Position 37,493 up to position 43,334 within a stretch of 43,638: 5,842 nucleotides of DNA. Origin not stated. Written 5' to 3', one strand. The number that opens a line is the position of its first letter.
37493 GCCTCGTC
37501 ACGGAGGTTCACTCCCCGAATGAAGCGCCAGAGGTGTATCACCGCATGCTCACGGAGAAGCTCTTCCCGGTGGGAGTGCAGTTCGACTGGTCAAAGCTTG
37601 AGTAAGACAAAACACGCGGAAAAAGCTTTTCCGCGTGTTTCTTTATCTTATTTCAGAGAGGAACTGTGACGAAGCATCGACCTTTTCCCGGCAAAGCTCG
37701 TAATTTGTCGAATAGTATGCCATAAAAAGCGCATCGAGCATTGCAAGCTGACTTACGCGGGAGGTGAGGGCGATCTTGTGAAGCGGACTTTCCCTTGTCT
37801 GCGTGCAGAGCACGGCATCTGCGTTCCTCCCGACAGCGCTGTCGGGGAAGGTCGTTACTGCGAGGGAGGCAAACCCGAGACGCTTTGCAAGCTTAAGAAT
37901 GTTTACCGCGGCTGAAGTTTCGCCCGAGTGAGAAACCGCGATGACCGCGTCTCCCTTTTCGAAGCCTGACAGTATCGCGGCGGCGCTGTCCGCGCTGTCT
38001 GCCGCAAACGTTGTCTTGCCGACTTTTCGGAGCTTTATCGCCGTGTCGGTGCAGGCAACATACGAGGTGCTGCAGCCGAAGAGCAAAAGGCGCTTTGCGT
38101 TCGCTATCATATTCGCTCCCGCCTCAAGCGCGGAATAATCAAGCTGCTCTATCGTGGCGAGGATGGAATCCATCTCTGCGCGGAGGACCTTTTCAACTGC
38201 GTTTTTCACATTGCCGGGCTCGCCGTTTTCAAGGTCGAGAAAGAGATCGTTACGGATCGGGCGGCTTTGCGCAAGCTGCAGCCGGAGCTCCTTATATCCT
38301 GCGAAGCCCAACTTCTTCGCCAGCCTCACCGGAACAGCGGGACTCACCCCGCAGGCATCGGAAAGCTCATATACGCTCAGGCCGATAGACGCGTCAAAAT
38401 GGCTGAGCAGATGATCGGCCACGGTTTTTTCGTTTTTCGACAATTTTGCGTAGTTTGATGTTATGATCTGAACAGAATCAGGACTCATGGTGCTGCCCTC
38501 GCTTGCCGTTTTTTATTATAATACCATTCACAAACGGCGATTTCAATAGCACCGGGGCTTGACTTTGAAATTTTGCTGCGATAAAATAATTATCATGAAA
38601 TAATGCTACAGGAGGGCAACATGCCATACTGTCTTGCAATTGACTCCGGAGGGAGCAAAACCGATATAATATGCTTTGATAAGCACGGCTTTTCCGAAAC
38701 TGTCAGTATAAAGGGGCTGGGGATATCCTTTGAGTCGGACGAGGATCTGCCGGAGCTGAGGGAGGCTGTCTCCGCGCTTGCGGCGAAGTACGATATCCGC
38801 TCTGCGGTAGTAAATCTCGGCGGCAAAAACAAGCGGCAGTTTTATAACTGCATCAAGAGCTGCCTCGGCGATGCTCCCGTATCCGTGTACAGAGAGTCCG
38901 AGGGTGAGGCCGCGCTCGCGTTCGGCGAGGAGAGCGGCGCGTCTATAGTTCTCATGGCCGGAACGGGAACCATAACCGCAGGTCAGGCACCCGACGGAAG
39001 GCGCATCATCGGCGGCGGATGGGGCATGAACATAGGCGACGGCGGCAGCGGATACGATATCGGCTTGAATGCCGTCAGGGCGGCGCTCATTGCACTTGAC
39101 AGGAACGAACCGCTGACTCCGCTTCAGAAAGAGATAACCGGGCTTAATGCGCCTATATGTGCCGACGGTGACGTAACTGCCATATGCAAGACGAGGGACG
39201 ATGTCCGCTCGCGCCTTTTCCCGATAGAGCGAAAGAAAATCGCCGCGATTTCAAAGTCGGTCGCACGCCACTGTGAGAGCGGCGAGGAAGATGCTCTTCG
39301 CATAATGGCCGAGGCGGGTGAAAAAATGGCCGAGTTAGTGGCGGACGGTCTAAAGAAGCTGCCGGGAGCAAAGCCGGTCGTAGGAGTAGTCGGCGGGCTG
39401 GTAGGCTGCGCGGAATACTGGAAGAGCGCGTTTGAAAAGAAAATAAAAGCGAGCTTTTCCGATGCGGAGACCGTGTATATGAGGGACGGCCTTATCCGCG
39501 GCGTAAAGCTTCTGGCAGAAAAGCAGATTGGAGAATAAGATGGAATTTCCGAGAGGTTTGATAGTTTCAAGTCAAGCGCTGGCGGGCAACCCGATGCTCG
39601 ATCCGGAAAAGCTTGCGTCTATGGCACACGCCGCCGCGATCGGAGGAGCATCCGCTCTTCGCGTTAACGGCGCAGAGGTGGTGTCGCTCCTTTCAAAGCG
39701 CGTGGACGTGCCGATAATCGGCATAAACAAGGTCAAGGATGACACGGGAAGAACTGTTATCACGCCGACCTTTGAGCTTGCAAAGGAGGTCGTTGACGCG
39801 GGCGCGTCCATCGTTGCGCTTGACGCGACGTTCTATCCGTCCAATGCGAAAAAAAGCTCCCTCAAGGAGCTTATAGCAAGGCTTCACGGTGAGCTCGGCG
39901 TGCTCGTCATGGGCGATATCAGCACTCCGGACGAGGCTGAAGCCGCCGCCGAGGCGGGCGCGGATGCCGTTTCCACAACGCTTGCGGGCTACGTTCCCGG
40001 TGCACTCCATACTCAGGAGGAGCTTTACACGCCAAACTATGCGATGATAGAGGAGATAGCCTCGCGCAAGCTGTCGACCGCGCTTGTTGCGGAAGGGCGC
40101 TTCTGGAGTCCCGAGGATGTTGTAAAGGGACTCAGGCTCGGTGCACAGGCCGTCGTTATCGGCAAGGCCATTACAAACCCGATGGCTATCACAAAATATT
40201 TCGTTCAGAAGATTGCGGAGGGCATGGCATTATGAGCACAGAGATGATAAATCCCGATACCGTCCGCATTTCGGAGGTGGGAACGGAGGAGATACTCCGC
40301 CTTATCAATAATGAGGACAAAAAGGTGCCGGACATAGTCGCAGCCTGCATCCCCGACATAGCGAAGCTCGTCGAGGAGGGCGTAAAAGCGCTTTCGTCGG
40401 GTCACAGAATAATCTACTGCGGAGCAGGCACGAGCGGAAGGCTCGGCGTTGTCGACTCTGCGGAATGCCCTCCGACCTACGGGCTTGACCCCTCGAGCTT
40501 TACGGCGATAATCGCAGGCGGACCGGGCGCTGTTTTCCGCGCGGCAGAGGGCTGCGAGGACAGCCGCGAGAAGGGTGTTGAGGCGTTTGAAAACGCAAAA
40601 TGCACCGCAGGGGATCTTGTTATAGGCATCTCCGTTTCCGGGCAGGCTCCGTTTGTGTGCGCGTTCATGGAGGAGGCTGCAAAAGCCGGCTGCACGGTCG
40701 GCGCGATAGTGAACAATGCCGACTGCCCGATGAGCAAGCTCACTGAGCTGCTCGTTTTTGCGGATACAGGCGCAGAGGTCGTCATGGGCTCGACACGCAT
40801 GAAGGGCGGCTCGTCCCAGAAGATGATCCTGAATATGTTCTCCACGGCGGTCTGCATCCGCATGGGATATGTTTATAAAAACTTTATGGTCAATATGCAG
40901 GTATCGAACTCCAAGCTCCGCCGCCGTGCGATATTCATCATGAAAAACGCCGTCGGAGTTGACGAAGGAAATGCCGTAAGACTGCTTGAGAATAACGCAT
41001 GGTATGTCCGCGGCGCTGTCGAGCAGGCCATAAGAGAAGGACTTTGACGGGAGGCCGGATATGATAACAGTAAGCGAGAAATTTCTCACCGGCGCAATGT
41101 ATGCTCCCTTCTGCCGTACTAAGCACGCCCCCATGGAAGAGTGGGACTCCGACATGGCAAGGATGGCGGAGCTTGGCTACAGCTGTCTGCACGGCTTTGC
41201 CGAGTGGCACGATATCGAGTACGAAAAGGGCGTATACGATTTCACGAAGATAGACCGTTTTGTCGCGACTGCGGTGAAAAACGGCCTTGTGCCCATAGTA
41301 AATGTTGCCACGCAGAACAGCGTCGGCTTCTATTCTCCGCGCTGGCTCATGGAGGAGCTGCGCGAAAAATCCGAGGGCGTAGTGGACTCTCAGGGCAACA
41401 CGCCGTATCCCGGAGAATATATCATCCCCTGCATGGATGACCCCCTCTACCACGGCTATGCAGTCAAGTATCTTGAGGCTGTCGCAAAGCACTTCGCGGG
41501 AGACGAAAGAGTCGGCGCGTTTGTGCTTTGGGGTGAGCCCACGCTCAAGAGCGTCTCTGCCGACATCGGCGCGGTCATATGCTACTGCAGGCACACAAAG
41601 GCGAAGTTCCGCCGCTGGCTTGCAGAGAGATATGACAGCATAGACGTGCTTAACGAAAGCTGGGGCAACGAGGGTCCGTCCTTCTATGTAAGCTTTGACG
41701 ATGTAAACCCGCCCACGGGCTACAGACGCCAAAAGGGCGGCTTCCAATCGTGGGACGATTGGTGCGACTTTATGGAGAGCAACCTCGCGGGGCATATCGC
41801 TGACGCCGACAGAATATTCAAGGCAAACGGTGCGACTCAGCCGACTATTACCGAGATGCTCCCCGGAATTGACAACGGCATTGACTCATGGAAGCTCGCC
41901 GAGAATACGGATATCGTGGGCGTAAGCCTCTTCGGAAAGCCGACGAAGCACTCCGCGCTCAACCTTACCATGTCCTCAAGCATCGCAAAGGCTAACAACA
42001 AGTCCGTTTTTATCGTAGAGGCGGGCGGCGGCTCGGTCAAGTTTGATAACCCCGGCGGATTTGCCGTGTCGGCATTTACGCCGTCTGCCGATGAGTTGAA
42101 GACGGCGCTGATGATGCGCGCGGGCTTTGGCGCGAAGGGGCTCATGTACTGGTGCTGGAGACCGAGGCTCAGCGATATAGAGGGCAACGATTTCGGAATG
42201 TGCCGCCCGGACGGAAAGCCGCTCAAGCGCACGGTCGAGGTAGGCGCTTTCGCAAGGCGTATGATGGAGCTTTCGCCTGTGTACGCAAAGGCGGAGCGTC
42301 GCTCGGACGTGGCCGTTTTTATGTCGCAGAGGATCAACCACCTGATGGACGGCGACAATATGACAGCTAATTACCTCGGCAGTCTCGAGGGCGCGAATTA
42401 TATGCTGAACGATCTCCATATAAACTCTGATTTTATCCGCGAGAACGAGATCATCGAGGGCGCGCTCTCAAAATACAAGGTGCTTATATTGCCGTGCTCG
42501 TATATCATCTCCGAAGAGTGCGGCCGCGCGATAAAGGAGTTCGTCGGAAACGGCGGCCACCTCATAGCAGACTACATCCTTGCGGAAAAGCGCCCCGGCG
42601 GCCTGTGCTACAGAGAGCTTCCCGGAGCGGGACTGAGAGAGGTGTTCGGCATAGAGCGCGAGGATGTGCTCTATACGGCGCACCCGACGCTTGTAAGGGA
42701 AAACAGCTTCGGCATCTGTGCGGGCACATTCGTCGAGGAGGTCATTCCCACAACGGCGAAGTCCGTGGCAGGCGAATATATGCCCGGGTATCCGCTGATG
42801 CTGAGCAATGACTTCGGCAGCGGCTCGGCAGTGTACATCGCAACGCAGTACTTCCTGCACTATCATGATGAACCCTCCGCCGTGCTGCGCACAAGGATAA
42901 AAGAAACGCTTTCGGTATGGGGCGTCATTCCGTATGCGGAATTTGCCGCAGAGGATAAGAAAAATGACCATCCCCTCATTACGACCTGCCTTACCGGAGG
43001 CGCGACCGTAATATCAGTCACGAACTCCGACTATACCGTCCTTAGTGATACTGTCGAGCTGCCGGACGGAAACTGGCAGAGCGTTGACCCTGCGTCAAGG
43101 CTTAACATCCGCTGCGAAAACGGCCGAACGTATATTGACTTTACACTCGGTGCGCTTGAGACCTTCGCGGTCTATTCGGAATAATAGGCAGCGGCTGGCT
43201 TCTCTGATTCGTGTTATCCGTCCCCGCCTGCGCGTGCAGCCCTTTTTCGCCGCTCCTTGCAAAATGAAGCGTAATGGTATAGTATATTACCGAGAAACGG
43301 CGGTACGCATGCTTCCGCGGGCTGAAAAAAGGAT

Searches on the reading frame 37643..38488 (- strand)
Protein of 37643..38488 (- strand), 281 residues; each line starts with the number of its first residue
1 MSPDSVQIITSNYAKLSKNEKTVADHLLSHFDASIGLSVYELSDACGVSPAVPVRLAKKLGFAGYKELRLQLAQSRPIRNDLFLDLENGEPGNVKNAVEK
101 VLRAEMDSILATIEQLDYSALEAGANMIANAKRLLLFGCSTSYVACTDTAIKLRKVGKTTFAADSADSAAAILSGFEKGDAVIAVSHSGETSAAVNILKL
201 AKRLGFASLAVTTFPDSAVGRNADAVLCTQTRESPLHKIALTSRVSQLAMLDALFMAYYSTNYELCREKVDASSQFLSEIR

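Call 10: search_protein_families(library=pfam, proteins=[window:37643-38488:-], max_evalue=0.00001)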
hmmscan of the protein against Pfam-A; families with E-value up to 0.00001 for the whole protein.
window:37643-38488:- (281 aa): 3 families
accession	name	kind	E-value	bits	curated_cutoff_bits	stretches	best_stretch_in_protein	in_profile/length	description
PF01380.27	SIS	-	4e-24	85.3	25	1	127-257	1-131/131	SIS domain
PF01418.23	HTH_6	-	1.2e-20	73.7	28.3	1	7-75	5-73/77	Helix-turn-helix domain, rpiR family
PF13580.11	SIS_2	-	9.8e-07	29.3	27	0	168-212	91-137/138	SIS domain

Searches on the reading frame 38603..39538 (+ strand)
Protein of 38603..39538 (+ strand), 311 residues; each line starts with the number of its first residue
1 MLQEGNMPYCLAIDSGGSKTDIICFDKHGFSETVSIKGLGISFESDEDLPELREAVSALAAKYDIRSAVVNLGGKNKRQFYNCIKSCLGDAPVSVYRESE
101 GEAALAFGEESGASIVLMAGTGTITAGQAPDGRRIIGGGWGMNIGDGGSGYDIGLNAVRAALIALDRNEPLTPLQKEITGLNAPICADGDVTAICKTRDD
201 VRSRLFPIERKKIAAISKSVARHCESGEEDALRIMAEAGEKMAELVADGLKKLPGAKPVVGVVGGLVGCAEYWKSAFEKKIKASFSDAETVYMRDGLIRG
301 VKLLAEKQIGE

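Call 10: search_protein_families(library=pfam, proteins=[window:38603-39538:+], max_evalue=0.00001)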
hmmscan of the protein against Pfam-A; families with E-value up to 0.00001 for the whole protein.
window:38603-39538:+ (311 aa): 1 family
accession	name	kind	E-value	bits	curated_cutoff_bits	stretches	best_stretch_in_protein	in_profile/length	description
PF01869.26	BcrAD_BadFG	-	6.9e-19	68.8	31.5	1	13-288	3-251/271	BadF/BadG/BcrA/BcrD ATPase family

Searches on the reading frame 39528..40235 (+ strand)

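Call 63: search_protein_families(library=pfam, proteins=[window:39528-40235:+], max_evalue=0.01)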
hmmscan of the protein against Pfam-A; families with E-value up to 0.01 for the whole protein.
window:39528-40235:+ (235 aa): 8 families
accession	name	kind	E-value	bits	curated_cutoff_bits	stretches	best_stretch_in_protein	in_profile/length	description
PF04131.20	NanE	-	1.5e-43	148.7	27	1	30-230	2-191/192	Putative N-acetylmannosamine-6-phosphate epimerase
PF00478.31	IMPDH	-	1.8e-08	34.2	25.6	1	81-215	105-239/345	IMP dehydrogenase / GMP reductase domain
PF03060.21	NMO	-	1.3e-05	25.2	28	1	114-214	127-224/331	Nitronate monooxygenase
PF01070.24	FMN_dh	-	1.5e-05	24.6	24.9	1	105-216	203-306/350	FMN-dependent dehydrogenase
PF00977.27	His_biosynth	-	0.00024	21.1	23.6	0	79-150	29-101/228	Histidine biosynthesis protein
PF25509.1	DUF7916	-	0.00094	18.7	27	0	55-136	156-235/296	Domain of unknown function (DUF7916)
PF05690.20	ThiG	-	0.0012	18.7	23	0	84-149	136-202/247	Thiazole biosynthesis protein ThiG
PF01645.23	Glu_synthase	-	0.0041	16.8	20.4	0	184-214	276-306/369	Conserved region in glutamate synthase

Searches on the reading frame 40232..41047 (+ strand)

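Call 63: search_protein_families(library=pfam, proteins=[window:40232-41047:+], max_evalue=0.01)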
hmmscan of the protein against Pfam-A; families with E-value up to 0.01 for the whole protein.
window:40232-41047:+ (271 aa): 5 families
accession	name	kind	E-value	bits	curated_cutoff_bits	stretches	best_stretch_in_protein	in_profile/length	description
PF22645.1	GKRP_SIS_N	-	4.6e-18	65.5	27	1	43-147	2-110/113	Glucokinase regulatory protein N-terminal SIS domain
PF13580.11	SIS_2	-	2e-06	28.3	27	1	41-160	19-137/138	SIS domain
PF20741.3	GKRP-like_C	-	5.3e-06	27.4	27.7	1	216-252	1-37/100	C-terminal lid domain of glucokinase regulatory protein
PF01380.27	SIS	-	4.8e-05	23.6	25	1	122-203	49-128/131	SIS domain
PF22198.1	GKRP_SIS_2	-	0.00043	20.5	27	1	42-97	6-61/191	Glucokinase regulatory protein, second SIS domain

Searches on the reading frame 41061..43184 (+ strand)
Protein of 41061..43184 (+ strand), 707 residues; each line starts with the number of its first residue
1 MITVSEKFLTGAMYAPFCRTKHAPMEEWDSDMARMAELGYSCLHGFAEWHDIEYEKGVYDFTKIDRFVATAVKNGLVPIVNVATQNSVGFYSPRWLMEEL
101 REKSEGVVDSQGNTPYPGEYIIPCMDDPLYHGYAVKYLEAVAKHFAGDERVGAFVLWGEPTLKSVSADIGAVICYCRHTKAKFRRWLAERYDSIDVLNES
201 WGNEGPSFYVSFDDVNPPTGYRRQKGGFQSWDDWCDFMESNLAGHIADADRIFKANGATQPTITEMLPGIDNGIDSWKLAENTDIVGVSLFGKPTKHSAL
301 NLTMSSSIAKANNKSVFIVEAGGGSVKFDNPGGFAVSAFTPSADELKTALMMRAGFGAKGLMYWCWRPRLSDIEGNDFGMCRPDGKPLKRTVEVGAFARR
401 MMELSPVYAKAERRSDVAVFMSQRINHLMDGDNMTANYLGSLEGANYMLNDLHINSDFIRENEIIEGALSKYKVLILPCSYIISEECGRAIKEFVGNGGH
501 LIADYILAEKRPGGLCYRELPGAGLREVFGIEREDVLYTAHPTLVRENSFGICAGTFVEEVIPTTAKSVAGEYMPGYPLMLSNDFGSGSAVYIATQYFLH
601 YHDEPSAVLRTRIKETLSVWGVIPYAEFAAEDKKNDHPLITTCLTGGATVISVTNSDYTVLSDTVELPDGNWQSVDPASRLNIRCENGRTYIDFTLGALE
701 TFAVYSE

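Call 10: search_protein_families(library=pfam, proteins=[window:41061-43184:+], max_evalue=0.00001)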
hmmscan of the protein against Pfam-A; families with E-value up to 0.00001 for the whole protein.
window:41061-43184:+ (707 aa): 2 families
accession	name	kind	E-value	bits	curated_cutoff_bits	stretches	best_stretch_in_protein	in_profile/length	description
PF02449.21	Glyco_hydro_42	-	7.2e-36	124.8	21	1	22-397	6-369/376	Beta-galactosidase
PF08532.16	Glyco_hydro_42M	-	3.2e-19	69.7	25.8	1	449-596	39-187/207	Beta-galactosidase trimerisation domain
